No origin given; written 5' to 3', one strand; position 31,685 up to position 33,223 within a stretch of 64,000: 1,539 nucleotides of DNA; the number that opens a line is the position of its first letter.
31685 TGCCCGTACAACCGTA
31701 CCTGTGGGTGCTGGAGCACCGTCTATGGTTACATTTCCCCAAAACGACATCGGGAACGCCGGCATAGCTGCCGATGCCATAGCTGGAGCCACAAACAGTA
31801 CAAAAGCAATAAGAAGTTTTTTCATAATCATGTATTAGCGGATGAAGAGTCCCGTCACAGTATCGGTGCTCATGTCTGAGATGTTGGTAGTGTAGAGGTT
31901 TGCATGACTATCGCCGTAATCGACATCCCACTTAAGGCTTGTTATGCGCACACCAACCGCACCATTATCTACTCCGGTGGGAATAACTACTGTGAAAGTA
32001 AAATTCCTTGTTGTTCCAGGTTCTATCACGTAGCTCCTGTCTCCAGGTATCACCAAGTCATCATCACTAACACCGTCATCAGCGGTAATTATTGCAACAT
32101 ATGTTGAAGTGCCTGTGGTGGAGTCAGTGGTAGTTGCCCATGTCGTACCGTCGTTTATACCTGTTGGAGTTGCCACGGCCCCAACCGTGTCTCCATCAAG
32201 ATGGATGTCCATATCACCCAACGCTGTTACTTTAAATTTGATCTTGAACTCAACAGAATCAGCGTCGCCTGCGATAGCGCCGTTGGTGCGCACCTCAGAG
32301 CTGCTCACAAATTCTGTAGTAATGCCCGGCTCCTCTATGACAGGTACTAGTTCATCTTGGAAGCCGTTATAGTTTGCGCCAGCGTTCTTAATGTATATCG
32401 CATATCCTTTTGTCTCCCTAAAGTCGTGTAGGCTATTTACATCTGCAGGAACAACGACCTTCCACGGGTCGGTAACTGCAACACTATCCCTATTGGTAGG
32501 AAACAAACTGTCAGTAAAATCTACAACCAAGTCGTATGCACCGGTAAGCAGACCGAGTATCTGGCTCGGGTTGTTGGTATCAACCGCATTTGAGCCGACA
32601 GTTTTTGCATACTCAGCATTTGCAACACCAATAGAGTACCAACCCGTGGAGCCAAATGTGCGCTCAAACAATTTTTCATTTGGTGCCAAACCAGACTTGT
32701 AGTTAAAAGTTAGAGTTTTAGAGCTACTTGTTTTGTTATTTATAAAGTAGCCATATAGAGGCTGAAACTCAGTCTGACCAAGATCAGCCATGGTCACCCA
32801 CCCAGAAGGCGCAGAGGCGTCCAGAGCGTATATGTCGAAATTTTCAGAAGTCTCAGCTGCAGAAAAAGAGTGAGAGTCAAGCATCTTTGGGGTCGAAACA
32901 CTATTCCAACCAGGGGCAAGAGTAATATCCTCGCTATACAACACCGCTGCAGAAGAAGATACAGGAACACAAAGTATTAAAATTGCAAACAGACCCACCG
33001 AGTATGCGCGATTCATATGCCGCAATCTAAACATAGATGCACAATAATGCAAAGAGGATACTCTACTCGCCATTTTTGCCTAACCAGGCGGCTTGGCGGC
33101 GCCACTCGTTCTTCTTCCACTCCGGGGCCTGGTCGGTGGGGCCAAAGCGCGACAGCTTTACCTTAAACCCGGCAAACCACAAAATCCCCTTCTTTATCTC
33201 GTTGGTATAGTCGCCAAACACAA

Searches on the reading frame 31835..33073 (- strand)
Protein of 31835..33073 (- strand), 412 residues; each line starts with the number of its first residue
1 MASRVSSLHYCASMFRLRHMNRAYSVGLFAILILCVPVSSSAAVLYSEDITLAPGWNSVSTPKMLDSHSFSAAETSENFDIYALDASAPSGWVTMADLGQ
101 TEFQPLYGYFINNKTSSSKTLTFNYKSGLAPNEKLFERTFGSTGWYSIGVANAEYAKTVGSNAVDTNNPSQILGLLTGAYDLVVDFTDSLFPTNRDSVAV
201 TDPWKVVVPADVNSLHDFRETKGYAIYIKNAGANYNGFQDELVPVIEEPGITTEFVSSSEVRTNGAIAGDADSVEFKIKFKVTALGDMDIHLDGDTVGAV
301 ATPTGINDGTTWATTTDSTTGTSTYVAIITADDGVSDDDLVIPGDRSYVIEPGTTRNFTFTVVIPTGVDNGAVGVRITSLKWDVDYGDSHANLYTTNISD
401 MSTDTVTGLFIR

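Call 3: search_protein_families(library=pfam, proteins=[window:31835-33073:-], max_evalue=1)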
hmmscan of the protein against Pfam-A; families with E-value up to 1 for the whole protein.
window:31835-33073:- (412 aa): 3 families
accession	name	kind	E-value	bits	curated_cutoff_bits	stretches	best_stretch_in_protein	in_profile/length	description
PF10633.15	NPCBM_assoc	-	0.12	13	24.4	0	349-378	45-74/78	NPCBM-associated, NEW3 domain of alpha-galactosidase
PF19078.6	Big_12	-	0.47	11.2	27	1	264-336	14-84/102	Bacterial Ig-like domain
PF20009.4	GEVED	-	0.88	10.9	24.4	1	346-382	20-52/78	GEVED domain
